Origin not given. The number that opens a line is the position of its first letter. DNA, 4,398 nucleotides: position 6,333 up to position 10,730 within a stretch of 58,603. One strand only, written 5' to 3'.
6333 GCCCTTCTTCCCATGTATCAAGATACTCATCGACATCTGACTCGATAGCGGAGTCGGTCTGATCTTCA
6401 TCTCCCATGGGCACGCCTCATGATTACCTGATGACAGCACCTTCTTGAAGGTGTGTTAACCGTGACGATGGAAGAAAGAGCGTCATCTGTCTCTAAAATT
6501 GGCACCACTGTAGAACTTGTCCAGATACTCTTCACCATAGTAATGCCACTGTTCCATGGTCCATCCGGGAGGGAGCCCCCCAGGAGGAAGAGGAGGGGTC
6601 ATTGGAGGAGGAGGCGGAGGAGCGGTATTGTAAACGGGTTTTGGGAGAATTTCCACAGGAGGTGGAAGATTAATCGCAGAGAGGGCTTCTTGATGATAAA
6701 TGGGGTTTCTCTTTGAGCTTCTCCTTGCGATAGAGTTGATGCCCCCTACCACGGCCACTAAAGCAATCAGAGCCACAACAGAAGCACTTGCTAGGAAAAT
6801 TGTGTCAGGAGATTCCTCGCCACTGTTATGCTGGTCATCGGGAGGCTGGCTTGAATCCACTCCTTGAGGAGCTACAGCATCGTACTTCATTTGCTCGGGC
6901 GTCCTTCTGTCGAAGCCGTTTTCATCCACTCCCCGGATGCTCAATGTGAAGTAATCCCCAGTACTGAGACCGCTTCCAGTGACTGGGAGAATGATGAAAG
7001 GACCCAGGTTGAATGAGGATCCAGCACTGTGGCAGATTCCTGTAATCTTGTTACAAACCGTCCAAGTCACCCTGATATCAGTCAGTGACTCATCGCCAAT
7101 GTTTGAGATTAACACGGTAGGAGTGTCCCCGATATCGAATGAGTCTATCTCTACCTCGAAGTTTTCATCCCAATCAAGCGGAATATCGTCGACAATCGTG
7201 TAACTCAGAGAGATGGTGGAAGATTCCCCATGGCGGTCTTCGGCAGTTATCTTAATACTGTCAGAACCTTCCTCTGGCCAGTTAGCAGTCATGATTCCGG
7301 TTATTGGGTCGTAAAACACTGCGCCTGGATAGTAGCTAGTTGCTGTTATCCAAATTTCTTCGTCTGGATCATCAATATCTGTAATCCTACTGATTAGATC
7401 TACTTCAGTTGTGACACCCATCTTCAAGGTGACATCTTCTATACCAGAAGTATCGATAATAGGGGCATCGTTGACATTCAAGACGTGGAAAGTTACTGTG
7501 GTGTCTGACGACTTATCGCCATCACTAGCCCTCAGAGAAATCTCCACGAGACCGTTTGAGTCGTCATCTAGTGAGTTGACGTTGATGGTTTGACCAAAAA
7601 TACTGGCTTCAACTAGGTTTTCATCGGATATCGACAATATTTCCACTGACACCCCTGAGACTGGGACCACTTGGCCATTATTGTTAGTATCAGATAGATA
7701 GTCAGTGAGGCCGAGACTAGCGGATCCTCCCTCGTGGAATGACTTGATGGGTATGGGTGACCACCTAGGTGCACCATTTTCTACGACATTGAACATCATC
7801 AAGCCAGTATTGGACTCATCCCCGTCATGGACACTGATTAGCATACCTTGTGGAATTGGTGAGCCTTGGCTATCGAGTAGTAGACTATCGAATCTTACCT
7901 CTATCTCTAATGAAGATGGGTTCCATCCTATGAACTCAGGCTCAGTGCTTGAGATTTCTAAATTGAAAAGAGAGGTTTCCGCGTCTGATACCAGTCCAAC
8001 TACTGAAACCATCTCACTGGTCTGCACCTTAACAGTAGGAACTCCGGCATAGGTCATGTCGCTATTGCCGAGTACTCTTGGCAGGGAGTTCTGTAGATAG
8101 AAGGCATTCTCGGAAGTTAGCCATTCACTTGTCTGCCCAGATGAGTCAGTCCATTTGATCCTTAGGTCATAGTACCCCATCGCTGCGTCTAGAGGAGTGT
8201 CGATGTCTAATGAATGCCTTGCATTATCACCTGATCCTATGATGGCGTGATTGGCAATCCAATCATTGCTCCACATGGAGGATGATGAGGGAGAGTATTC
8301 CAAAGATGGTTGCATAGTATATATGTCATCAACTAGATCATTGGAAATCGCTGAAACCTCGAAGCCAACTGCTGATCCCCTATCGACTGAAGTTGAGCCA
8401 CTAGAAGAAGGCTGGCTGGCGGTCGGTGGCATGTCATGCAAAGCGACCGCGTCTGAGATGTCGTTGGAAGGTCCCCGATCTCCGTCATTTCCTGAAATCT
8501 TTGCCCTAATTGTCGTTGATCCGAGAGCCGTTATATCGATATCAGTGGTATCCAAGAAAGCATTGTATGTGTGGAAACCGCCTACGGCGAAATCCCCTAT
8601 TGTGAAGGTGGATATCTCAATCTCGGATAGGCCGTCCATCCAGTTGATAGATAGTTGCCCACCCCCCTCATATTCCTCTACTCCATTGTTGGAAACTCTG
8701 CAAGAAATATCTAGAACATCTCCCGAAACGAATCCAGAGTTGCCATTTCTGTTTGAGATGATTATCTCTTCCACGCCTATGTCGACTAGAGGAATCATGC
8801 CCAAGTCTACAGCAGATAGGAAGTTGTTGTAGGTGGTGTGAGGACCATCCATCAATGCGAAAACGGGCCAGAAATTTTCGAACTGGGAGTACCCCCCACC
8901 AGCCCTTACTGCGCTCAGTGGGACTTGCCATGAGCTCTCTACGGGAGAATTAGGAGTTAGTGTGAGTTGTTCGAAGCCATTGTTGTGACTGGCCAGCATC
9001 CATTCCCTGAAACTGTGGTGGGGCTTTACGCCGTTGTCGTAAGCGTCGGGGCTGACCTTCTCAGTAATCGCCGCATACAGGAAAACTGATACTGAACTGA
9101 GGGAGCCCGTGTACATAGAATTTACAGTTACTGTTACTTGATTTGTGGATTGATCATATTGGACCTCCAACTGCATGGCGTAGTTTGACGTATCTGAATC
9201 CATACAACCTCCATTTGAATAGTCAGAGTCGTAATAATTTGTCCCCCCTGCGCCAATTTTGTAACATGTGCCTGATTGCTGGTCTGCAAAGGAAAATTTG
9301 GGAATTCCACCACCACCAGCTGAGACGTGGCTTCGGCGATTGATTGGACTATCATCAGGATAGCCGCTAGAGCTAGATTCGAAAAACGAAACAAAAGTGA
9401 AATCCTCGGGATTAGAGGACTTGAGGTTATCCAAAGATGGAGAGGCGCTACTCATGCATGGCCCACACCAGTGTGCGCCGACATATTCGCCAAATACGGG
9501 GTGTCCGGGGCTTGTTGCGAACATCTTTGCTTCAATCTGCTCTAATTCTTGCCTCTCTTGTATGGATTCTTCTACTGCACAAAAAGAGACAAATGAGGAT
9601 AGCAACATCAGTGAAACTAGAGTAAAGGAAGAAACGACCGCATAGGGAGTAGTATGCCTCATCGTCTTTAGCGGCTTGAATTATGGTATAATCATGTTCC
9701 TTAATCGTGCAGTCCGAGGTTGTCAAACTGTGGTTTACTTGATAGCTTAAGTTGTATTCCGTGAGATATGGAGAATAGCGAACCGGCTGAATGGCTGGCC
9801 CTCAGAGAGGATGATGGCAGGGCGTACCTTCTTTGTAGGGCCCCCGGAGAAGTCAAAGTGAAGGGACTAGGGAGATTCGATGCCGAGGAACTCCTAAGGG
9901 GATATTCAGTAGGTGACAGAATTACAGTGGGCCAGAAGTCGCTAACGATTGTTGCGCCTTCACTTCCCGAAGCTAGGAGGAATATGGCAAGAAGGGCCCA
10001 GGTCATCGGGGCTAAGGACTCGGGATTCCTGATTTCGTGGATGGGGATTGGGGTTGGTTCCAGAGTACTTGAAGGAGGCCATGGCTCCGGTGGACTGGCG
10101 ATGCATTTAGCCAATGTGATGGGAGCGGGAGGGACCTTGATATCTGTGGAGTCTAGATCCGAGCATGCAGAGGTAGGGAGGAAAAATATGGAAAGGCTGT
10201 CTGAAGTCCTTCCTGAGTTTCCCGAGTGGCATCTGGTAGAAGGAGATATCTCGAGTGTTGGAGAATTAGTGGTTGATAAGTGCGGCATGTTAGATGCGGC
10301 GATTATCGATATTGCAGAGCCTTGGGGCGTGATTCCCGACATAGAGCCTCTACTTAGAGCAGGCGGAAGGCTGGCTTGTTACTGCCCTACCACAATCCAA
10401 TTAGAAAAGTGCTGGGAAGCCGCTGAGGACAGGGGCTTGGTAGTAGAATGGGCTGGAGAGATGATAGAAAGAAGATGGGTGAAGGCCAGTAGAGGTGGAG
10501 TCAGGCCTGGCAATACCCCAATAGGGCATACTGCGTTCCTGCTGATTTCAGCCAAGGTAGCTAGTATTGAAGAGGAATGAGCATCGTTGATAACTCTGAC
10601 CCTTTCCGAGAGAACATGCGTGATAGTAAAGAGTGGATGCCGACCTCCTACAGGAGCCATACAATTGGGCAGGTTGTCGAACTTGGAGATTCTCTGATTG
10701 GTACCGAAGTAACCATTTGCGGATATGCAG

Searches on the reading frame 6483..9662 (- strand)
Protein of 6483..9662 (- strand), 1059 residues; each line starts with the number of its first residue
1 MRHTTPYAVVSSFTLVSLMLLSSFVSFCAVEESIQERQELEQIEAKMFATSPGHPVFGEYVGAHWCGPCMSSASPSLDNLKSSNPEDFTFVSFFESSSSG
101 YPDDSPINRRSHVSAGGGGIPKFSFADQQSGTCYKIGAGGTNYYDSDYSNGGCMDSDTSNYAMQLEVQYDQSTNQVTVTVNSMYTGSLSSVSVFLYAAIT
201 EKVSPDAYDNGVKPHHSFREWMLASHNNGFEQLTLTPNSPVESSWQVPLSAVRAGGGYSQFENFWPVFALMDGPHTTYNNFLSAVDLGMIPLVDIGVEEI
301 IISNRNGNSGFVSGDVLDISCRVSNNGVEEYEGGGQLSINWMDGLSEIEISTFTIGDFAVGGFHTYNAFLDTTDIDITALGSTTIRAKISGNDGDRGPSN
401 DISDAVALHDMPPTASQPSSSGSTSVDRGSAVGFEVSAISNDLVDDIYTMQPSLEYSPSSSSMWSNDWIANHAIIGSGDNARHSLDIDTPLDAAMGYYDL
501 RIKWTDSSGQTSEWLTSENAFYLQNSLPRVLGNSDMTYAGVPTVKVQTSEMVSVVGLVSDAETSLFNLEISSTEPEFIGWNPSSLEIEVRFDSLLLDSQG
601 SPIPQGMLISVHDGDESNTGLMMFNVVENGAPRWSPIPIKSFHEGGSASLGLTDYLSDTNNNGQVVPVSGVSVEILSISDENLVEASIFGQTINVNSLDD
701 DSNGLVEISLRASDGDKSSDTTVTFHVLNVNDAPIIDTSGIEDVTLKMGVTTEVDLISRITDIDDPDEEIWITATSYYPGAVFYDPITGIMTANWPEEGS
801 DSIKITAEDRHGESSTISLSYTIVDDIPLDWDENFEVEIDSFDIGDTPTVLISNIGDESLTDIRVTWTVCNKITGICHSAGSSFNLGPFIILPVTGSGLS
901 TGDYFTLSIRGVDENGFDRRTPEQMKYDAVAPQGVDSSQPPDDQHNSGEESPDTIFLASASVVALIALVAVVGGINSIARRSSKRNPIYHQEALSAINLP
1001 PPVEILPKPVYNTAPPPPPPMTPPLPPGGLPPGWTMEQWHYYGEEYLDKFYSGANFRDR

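Call 12: search_protein_families(library=pfam, proteins=[window:6483-9662:-], max_evalue=0.001)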
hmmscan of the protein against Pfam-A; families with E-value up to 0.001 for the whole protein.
window:6483-9662:- (1059 aa): 1 family
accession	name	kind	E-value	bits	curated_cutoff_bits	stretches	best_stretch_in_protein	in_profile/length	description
PF15418.12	DUF4625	-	0.00091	20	27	0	468-513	76-123/131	Domain of unknown function (DUF4625)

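Call 13: search_protein_families(library=ncbifam, proteins=[window:6483-9662:-], max_evalue=0.001)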
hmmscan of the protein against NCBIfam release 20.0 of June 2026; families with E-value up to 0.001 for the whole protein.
window:6483-9662:- (1059 aa): 1 family
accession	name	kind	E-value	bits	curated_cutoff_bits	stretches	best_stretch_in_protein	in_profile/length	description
NF012211.1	tand_rpt_95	domain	8.1e-05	22.5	90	1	700-738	56-95/98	tandem-95 repeat protein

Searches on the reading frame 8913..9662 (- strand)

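Call 82: search_protein_families(library=pfam, proteins=[window:8913-9662:-], max_evalue=1)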
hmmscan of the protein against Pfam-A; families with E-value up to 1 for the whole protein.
window:8913-9662:- (250 aa): 1 family
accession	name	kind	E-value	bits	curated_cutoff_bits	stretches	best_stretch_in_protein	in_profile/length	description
PF12851.13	Tet_JBP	-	0.11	12.1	34.9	1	195-236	43-82/164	Oxygenase domain of the 2OGFeDO superfamily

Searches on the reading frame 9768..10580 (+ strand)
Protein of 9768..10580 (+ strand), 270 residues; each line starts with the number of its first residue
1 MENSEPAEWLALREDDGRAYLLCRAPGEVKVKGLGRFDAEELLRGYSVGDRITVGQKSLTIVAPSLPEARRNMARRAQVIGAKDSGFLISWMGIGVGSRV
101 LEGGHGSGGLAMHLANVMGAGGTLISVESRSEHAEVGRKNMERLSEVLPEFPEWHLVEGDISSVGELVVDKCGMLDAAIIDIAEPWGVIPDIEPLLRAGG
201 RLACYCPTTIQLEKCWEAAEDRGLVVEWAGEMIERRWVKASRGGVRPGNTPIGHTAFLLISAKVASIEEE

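Call 52: search_protein_families(library=pfam, proteins=[window:9768-10580:+], max_evalue=0.001)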
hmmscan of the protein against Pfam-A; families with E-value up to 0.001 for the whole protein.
window:9768-10580:+ (270 aa): 2 families
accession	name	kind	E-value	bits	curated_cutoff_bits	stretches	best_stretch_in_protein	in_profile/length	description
PF08704.16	GCD14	-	1.6e-13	51.3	26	1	72-224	16-164/247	tRNA methyltransferase complex GCD14 subunit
PF01135.25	PCMT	-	1.7e-05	25.2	20.3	1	86-146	63-123/210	Protein-L-isoaspartate(D-aspartate) O-methyltransferase (PCMT)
